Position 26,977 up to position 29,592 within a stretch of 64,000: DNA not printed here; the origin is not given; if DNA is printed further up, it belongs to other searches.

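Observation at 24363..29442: TonB-dependent receptor paired with an uncharacterised two-module lipoprotein (not a SusC/SusD pair)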

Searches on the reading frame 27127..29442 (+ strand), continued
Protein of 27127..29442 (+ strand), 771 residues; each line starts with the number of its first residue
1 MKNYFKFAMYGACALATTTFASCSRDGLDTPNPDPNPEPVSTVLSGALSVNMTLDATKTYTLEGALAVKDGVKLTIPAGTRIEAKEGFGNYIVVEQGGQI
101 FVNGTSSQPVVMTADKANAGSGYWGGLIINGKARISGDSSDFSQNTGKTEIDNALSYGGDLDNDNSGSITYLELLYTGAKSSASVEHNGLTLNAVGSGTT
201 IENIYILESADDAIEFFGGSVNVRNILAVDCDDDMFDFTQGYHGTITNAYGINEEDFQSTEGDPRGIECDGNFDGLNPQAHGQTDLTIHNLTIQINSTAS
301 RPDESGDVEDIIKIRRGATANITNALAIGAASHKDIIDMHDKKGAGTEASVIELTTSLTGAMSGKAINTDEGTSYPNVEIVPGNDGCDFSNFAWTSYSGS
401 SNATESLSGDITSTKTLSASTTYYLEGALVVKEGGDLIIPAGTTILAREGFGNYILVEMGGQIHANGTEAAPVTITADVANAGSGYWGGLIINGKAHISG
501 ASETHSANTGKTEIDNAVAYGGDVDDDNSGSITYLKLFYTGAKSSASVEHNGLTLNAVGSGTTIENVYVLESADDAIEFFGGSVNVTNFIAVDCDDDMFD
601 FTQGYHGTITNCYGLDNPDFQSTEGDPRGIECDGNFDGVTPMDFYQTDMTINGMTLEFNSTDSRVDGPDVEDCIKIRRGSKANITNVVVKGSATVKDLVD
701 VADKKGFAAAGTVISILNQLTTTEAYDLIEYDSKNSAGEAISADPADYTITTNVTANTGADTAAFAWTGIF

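Call 22: find_related_loci(query=A1, collection=genome_contigs, flank=10000)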
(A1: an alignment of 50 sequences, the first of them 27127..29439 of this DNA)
Query A1 (771 aa) in genome_contigs; peptide patterns used: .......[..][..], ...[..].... (x = any residue, [..] = any of these).
599 stretches matched a pattern (row limit reached: there are more); 382 encode a relative of the query (tblastn E <= 1e-3); the best 80 are kept; 80 distinct loci.
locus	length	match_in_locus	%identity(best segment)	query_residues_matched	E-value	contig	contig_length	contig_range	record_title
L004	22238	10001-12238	55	1-769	0e+0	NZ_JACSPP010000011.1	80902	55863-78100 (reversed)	Phocaeicola intestinalis strain Sa1CVN1 NODE_11_length_80902_cov_24.206545, whole genome shotgun sequence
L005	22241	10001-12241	55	1-769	0e+0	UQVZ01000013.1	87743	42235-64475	uncultured Bacteroides sp. isolate UMGS698 genome assembly, contig: NODE_148_length_87743_cov_41.724455, whole genome sh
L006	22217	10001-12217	52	1-769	0e+0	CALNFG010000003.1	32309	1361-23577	MAG TPA_asm: uncultured Prevotella sp. isolate SRR2134673_bin.36_metaWRAP_v1.1_MAG genome assembly, contig: NODE_580_len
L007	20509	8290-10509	52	1-769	0e+0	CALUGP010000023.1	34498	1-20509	MAG: uncultured Prevotella sp. isolate BRZ_KC__bin1 genome assembly, contig: BRZ_KC__NODE_1616_length_34498_cov_75.78446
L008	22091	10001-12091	54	44-769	0e+0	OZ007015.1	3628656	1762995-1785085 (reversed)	MAG: Prevotella sp. CAG:1058 isolate 6755_HET_CTRL_contig_661_metaflye_large MAG genome assembly, chromosome: 1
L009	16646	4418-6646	53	1-769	0e+0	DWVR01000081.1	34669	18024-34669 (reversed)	MAG TPA_asm: Candidatus Phocaeicola excrementigallinarum isolate 12279 MalCec2__C554812_L34669_SAMN03938736, whole genom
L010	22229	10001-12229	51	1-769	0e+0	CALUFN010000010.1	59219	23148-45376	MAG: uncultured Prevotella sp. isolate BRZ_RV__bin79 genome assembly, contig: BRZ_RV__NODE_435_length_59219_cov_8.496855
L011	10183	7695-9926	51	1-769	0e+0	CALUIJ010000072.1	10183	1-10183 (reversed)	MAG: uncultured Prevotella sp. isolate E22__bin320 genome assembly, contig: E22__k127_3859132, whole genome shotgun sequ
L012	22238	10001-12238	52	1-769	0e+0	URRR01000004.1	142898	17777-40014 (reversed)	uncultured Prevotella sp. isolate UMGS1285 genome assembly, contig: NODE_42_length_142898_cov_55.857325, whole genome sh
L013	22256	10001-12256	50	3-769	0e+0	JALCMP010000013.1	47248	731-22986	MAG: Bacteroidales bacterium isolate UW_MP_BACTE4_1 Ga0455783_00286, whole genome shotgun sequence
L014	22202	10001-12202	51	1-769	0e+0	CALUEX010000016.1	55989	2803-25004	MAG: uncultured Prevotella sp. isolate BRZ_SN__bin93 genome assembly, contig: BRZ_SN__NODE_716_length_55989_cov_38.92021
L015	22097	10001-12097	53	44-770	0e+0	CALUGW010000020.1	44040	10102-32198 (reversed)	MAG: uncultured Prevotella sp. isolate BRZ_KM__bin74 genome assembly, contig: BRZ_KM__NODE_907_length_44040_cov_12.68232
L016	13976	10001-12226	51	1-769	0e+0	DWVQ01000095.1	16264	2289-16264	MAG TPA_asm: Candidatus Phocaeicola gallinarum isolate ChiGjej6B6-595 ChiGjej6B6M5__C218348_L16264_SAMN08009849, whole g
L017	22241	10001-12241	51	1-769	0e+0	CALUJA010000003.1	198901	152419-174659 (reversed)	MAG: uncultured Phocaeicola sp. isolate BRZ_R__bin125 genome assembly, contig: BRZ_R__NODE_47_length_198901_cov_16.46307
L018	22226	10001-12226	50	1-769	0e+0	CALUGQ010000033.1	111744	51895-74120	MAG: uncultured Prevotella sp. isolate BRZ_BK__bin96 genome assembly, contig: BRZ_BK__NODE_262_length_111744_cov_9.11308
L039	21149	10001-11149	56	1-769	3e-121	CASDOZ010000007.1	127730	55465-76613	uncultured Bacteroidales bacterium isolate B9_L1_334334_idba_bin.10 genome assembly, contig: B9_L1_334334_idba_bin.10.fa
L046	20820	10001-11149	54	1-769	2e-119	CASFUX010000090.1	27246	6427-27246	uncultured Bacteroidales bacterium isolate SI.B26.metabat-bins.71 genome assembly, contig: SI.B26.metabat-bins.71.fa_k14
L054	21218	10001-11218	52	2-768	1e-115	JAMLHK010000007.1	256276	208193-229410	MAG: Chitinophagaceae bacterium isolate ACE_NR_BACT8 ACE_NR_BACT8_7, whole genome shotgun sequence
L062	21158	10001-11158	53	4-768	4e-113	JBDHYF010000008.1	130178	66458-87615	MAG: Chitinophagaceae bacterium isolate AS-MESO-3CA.22 NODE_486_length_130178_cov_10.115495, whole genome shotgun sequen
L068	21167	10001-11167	52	3-768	2e-112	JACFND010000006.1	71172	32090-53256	MAG: Flavobacteriia bacterium isolate BROCD015 NODE_402_length_71172_cov_13.122320, whole genome shotgun sequence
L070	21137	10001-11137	52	9-768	7e-112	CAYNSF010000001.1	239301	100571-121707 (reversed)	MAG TPA_asm: uncultured Aureispira sp. isolate SRP344714_co1_14 genome assembly, contig: NODE_102_length_239301_cov_9.10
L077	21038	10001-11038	55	44-768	2e-110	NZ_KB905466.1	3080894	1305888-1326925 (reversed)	Bacteroides salyersiae WAL 10018 = DSM 18765 = JCM 12988 strain DSM 18765 acAqE-supercont1.1, whole genome shotgun seque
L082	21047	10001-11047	54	43-769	6e-110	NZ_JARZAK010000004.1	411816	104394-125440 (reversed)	Bacteroides vicugnae strain A2-P53 assembly_contig_4, whole genome shotgun sequence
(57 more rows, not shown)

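Call 33: predict_structure(alignment_id=A1)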
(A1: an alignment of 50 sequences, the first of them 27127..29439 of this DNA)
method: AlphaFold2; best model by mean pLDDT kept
length: 771 residues; sequences in the alignment: 50
mean_pLDDT: 89.2   pTM: 0.60
mean pLDDT of the five models: 89.2, 88.2, 87.7, 86.6, 86.3
residues with pLDDT >= 90: 526; 70-90: 181; 50-70: 26; < 50: 38
segments of 3 or more residues with pLDDT < 50: 1-37
pLDDT, mean of each block of 10 residues (from residue 1): 41 38 32 47 94 96 98 97 98 98 95 94 97 94 91 94 98 97 91 98 97 97 98 95 97 90 93 76 96 88 74 96 94 92 93 89 90 92 85 80 82 87 94 95 92 97 92 91 94 96 86 91 96 98 91 98 98 96 98 96 95 95 90 77 88 97 76 93 97 92 89 95 74 78 84 94 91 85
secondary structure, 60 per line:
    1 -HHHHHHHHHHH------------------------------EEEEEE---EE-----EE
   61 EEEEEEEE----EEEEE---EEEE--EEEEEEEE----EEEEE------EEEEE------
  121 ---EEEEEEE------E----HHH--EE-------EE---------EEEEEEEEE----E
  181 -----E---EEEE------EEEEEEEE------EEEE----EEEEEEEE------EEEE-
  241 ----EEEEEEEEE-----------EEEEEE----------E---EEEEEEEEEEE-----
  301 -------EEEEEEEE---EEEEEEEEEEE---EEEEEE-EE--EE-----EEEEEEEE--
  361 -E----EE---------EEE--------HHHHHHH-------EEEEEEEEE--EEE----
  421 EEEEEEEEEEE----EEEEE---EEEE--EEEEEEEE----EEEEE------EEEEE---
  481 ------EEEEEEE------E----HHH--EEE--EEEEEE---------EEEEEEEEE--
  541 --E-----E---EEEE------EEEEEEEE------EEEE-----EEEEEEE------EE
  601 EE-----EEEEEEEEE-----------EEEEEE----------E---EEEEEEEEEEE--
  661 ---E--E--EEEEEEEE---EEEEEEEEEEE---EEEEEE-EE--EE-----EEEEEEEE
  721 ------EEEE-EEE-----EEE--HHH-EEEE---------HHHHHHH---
elements in order (helices of 4 or more, strands of 3 or more residues): H2-12 E43-48 E59-68 E73-77 E81-84 E87-94 E99-103 E110-114 E124-130 E167-175 E190-193 E200-207 E214-217 E222-229 E236-239 E245-253 E265-270 E285-295 E308-315 E319-329 E333-338 E351-358 E378-380 H389-395 E403-411 E414-416 E421-431 E436-440 E444-447 E450-457 E462-466 E473-477 E487-493 E510-512 E515-520 E530-538 E553-556 E563-570 E577-580 E586-592 E599-602 E608-616 E628-633 E648-658 E670-677 E681-691 E695-700 E713-720 E727-730 E732-734 E740-742 E749-752 H762-768

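Call 38: fold_search(model_id=the predicted structure, library=pdb)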
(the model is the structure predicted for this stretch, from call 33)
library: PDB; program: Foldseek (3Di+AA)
matches with E <= 10: 372; with E <= 0.001: 7
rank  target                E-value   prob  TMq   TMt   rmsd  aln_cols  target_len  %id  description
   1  7o77                  1.7e-04  0.72  0.15  0.16  25.3       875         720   11  Structure of the PL6 family alginate lyase Patl3640 from Pseudoalteromonas atlantica T6c (released 2021-07-28)
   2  5gkd_A                2.0e-04  0.98  0.23  0.24  25.6       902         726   10  Structure of PL6 family alginate lyase AlyGC (released 2017-02-08)
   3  5gkq_A                3.6e-04  0.85  0.18  0.19  25.0       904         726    9  Structure of PL6 family alginate lyase AlyGC mutant-R241A (released 2017-02-08)
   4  4oj6_C                3.8e-04  0.84  0.15  0.16  19.8       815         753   10  Crystal Structure of a Putative Tailspike Protein (TSP1, orf210) from Escherichia coli O157:H7 Bacteriohage CBA120; Se (released 2014-03-26)
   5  4ojl_C                4.9e-04  0.80  0.15  0.15  19.0       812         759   10  Crystal Structure of Putative Tailspike Protein (TSP1, orf210) from Escherichia coli O157:H7 Bacteriohage CBA120 in Co (released 2014-03-26)
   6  8bwk_D                4.9e-04  0.77  0.18  0.19  25.3       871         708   11  Metagenomic derived PL6 alginate lyase (released 2023-12-20)
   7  8bwk_B                6.7e-04  0.35  0.12  0.12  24.2       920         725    9  Metagenomic derived PL6 alginate lyase (released 2023-12-20)
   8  3eqn_A                1.1e-03  0.82  0.20  0.20  24.6       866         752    9  Crystal structure of beta-1,3-glucanase from Phanerochaete chrysosporium (Lam55A) (released 2009-02-03)
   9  4oj5_C                1.2e-03  0.57  0.14  0.14  19.6       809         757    9  Crystal Structure of a Putative Tailspike Protein (TSP1, orf210) from Escherichia coli O157:H7 Bacteriohage CBA120 (released 2014-03-26)
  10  4ojp_C                1.3e-03  0.54  0.14  0.14  19.5       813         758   10  Crystal Structure of Putative Tailspike Protein (TSP1, orf210) from Escherichia coli O157:H7 Bacteriohage CBA120 in Co (released 2014-03-26)
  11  4oj5_B                1.8e-03  0.69  0.16  0.16  19.0       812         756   10  Crystal Structure of a Putative Tailspike Protein (TSP1, orf210) from Escherichia coli O157:H7 Bacteriohage CBA120 (released 2014-03-26)
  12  5m5z_A                2.3e-03  0.91  0.21  0.22  23.4       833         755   10  Chaetomium thermophilum beta-1-3-glucanase (released 2017-05-17)
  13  7koh_D                2.4e-03  0.75  0.18  0.22  16.6       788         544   10  Crystal structure of antigen 43 from Escherichia coli EDL933 (released 2022-03-09)
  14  7o7t                  2.5e-03  0.23  0.12  0.12  24.9       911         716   11  Structure of the PL6 family alginate lyase Patl3640 from Pseudoalteromonas atlantica T6c in complex with 4-deoxy-L-eryth (released 2021-07-28)
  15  8jhh_A                4.5e-03  0.41  0.15  0.16  25.4       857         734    9  Glycoside hydrolase family 55 endo-beta-1,3-glucanase from Microdochium nivale (released 2024-04-03)
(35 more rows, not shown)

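Call 56: search_protein_families(library=pfam, proteins=[L077:9869-11041:+, L068:9950-11170:+], max_evalue=10)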
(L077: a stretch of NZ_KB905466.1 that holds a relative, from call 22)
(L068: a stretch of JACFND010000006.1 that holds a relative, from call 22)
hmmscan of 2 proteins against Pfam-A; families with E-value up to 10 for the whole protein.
L077:9869-11041:+ (391 aa): 3 families
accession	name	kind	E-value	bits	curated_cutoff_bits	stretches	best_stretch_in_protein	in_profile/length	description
PF13953.12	PapC_C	-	0.043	14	27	1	76-118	11-52/66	PapC C-terminal domain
PF19061.5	DUF5757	-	0.1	13.3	25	1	103-182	9-87/96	Family of unknown function (DUF5757)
PF16390.11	DUF4999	-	0.17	12.4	25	1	1-28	1-28/76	Domain of unknown function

L068:9950-11170:+ (407 aa): 0 families
